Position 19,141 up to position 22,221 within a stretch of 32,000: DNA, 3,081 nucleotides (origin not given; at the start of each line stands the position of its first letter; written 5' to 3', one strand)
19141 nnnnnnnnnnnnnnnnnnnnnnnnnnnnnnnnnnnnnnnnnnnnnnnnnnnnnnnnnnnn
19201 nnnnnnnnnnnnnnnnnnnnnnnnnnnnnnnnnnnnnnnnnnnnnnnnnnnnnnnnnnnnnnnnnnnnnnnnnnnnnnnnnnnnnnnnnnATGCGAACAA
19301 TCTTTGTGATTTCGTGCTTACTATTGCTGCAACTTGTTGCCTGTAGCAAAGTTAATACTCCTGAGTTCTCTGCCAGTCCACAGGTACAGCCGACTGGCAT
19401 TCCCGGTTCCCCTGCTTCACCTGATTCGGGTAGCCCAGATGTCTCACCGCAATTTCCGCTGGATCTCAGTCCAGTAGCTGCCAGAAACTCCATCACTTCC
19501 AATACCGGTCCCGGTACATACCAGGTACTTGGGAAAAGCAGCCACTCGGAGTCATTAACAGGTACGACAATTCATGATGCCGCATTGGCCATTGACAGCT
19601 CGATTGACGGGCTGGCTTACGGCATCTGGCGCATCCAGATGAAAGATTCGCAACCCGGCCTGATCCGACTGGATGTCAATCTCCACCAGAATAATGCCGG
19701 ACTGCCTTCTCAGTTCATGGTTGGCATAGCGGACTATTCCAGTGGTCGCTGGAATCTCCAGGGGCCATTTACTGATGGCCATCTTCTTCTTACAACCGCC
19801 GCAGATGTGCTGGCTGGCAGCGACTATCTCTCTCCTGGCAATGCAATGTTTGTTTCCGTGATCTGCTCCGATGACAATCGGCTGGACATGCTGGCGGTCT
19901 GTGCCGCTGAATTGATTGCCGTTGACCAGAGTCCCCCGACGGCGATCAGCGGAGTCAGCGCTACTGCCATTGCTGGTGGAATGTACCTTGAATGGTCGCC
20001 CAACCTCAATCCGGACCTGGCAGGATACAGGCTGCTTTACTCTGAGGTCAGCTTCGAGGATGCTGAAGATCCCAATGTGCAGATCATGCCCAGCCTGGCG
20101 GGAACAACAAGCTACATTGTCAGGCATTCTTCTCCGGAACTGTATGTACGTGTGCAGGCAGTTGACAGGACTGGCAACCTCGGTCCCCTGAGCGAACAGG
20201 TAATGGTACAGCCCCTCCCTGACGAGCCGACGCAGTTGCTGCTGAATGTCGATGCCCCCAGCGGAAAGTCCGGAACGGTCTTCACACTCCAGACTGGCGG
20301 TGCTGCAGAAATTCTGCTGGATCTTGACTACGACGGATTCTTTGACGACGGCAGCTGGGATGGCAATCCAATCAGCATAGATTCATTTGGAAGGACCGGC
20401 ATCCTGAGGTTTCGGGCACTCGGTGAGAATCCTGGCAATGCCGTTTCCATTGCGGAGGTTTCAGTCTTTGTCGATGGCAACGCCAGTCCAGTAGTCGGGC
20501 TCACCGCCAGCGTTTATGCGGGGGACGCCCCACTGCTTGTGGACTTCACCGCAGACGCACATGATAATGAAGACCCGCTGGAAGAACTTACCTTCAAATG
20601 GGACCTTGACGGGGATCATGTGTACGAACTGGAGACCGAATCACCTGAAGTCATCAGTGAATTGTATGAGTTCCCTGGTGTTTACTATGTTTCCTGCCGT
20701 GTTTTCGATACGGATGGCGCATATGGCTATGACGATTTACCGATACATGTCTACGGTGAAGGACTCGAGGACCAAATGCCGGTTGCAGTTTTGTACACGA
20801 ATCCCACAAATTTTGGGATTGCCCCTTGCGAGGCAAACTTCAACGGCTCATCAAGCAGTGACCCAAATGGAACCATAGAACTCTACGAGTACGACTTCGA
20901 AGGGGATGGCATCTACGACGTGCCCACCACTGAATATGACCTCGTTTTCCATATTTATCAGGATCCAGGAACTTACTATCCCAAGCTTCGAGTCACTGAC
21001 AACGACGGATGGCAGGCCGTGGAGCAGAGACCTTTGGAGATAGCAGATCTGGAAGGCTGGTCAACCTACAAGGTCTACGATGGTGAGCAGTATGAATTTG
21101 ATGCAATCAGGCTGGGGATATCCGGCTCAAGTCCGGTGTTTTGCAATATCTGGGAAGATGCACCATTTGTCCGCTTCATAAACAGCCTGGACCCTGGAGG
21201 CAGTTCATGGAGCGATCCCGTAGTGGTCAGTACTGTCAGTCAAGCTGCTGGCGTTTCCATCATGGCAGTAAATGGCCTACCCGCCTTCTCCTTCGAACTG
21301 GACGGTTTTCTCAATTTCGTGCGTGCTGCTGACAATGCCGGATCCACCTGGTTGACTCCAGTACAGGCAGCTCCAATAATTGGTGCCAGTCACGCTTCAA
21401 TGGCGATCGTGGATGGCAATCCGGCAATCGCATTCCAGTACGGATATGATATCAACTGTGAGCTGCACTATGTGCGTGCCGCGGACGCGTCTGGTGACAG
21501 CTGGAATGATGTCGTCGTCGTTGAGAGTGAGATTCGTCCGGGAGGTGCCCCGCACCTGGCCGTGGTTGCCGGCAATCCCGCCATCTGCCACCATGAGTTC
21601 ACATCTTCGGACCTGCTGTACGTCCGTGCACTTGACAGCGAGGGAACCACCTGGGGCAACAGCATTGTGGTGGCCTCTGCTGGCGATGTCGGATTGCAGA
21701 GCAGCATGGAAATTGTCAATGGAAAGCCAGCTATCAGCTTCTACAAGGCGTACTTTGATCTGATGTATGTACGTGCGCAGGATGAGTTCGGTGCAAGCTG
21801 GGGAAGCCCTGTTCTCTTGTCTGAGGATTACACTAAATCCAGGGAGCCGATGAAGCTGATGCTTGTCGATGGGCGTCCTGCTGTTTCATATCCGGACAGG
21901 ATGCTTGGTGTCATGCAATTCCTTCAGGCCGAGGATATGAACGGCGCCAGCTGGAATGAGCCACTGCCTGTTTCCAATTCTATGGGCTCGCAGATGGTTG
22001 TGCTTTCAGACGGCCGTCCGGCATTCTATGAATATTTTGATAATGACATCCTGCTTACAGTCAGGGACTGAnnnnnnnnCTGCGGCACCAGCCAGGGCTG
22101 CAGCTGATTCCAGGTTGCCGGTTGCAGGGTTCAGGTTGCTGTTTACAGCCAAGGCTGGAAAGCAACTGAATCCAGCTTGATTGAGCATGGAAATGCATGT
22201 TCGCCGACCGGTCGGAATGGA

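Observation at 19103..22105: A 2.95-kb lower-GC segment bracketed by a duplicated nrdJ 3' end (attL/attR-like)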

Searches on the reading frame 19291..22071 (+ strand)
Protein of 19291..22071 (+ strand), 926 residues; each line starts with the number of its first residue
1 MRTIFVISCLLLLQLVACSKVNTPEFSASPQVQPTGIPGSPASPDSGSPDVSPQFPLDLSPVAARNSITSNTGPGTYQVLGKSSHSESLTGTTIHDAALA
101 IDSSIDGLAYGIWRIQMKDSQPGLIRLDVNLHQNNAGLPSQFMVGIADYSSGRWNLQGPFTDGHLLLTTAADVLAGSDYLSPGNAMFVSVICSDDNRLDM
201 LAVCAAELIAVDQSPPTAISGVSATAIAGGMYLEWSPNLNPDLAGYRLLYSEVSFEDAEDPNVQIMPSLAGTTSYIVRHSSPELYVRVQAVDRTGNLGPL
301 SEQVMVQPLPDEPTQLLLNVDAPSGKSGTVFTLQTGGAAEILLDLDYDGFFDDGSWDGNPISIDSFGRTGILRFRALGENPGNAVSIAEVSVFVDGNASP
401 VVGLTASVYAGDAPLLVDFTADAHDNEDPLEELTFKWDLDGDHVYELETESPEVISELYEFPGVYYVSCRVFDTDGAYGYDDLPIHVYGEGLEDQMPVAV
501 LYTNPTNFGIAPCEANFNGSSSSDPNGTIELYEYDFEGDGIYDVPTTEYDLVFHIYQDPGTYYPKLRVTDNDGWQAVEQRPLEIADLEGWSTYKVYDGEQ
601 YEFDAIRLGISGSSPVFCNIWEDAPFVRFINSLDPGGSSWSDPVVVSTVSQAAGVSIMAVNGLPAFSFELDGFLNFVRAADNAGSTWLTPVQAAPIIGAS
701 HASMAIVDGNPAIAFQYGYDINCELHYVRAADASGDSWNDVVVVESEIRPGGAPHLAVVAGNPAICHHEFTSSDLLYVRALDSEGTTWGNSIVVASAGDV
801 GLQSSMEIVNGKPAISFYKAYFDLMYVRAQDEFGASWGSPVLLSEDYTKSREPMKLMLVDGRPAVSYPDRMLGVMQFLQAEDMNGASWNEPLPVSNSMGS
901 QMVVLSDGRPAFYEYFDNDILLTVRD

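Call 4: search_protein_families(library=pfam, proteins=[window:19291-22071:+])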
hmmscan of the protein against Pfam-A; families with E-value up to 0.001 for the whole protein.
window:19291-22071:+ (926 aa): 2 families
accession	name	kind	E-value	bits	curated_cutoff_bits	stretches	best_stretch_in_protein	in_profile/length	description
PF18911.6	PKD_4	-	1.1e-15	57.9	27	1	508-576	13-76/85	PKD domain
PF00801.26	PKD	-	1.9e-10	41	23.5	1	511-576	13-73/80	PKD domain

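Call 8: find_encoding_contigs(protein=window:19291-22071:+, flank=10000, max_places=10)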
Protein window:19291-22071:+ (926 aa): 1 contig read that carries it; 1 place shown.
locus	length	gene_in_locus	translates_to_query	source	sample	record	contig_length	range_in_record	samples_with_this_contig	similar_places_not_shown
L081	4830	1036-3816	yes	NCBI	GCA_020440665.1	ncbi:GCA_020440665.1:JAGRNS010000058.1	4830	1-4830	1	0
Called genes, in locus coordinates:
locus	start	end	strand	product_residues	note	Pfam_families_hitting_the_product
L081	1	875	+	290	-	PF12637:TSCPD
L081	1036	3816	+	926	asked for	PF00801:PKD (faint), PF18911:PKD_4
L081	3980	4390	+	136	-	PF00903:Glyoxalase, PF12681:Glyoxalase_2 (weak), PF18029:Glyoxalase_6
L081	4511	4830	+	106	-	PF00817:IMS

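Call 15: find_homologous_proteins(query=window:19291-22071:+)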
Query window:19291-22071:+ (926 aa): 5 proteins with E <= 0.001 among 8000 candidates.
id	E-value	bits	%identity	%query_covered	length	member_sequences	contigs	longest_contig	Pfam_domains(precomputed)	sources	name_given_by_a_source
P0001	0.0e+0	2120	100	100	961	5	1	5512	PF00801.27,PF18911.7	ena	-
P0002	8.7e-17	78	31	21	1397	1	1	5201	PF22352.3,PF00801.27,PF18911.7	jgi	-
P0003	1.1e-12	65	37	19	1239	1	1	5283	PF22352.3,PF00801.27,PF24517.3,PF13385.14,PF07995.18,PF18911.7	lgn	-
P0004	1.6e-11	61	33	9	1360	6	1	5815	PF16323.12,PF18370.8,PF19743.6,PF16389.12,PF00041.28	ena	-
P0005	5.0e-6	43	31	16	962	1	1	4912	PF01546.34,PF04389.23,PF00041.28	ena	-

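Call 38: search_protein_families(library=padloc, proteins=[window:19291-22071:+], max_evalue=0.01)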
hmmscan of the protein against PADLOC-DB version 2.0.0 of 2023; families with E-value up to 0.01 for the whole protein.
window:19291-22071:+ (926 aa): 0 families

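Call 39: search_protein_families(library=ncbifam, proteins=[window:19291-22071:+], max_evalue=0.01)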
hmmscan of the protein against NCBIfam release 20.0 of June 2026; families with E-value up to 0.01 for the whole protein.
window:19291-22071:+ (926 aa): 1 family
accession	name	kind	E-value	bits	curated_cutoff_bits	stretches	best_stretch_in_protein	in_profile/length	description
NF058578.1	CPR_pilus_PamR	equivalog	0.0082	15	300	0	553-576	207-230/297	pilus system RbmA-like protein PamR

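Call 56: search_solved_structures(query=window:19291-22071:+, max_evalue=0.01)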
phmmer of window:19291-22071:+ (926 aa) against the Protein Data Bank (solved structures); distinct sequences matched with E-value up to 0.01: 10.
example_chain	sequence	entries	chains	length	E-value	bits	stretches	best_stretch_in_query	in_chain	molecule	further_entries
9lqj_A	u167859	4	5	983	2e-07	32.6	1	496-587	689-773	Collagenase ColH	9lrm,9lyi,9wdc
2c26_A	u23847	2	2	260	2.6e-07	32.1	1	493-589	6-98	ENDOGLUCANASE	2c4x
9lrk_A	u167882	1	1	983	3.7e-07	31.6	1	496-587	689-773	Collagenase ColH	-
4aqo_A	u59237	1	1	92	1.6e-05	26.2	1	496-584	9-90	COLLAGENASE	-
4jrw_A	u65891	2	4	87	2.1e-05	25.8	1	503-585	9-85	Collagenase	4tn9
4u7k_A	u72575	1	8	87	2.9e-05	25.4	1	505-586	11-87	ColH protein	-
4u6t_A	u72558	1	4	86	3e-05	25.3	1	506-586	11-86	ColH protein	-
2y72_A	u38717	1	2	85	3.9e-05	25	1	504-584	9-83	COLLAGENASE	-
4jgu_A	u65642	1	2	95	0.0002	22.6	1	494-585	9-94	ColH protein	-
2y3u_A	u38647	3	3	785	0.00039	21.6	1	489-584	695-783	COLLAGENASE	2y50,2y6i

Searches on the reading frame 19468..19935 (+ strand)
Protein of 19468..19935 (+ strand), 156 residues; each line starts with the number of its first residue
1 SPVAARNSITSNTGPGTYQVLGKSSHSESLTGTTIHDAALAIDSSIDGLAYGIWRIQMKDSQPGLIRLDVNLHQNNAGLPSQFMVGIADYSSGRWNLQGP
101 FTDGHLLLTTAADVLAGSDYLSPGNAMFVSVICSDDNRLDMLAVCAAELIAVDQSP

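Call 66: search_protein_representatives(protein=window:19468-19935:+)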
Query: 156 residues. Proteins with E-value up to 0.001 (for the whole library): 158; up to 1e-10: 55; up to 1e-30: 1. The best 150 are listed.
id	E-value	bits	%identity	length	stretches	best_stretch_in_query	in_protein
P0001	2.4e-96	335.9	100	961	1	1-156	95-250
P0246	1.1e-21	93.6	37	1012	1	20-143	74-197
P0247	2.1e-21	92.7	38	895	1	10-148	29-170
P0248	2.4e-21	92.5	39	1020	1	17-143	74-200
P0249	1.3e-20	90.2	36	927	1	5-144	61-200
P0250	6.6e-20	87.8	39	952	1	21-147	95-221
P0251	3.4e-19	85.5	33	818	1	13-147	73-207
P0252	1.0e-18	84.0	39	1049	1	22-156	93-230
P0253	1.6e-18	83.4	39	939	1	24-149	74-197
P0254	9.4e-18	80.8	33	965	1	10-141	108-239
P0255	1.2e-17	80.5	35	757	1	11-153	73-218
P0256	4.9e-17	78.5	35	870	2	20-151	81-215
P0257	6.3e-17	78.2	35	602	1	11-148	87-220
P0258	8.8e-17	77.7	37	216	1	39-146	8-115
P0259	9.4e-17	77.6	45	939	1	38-153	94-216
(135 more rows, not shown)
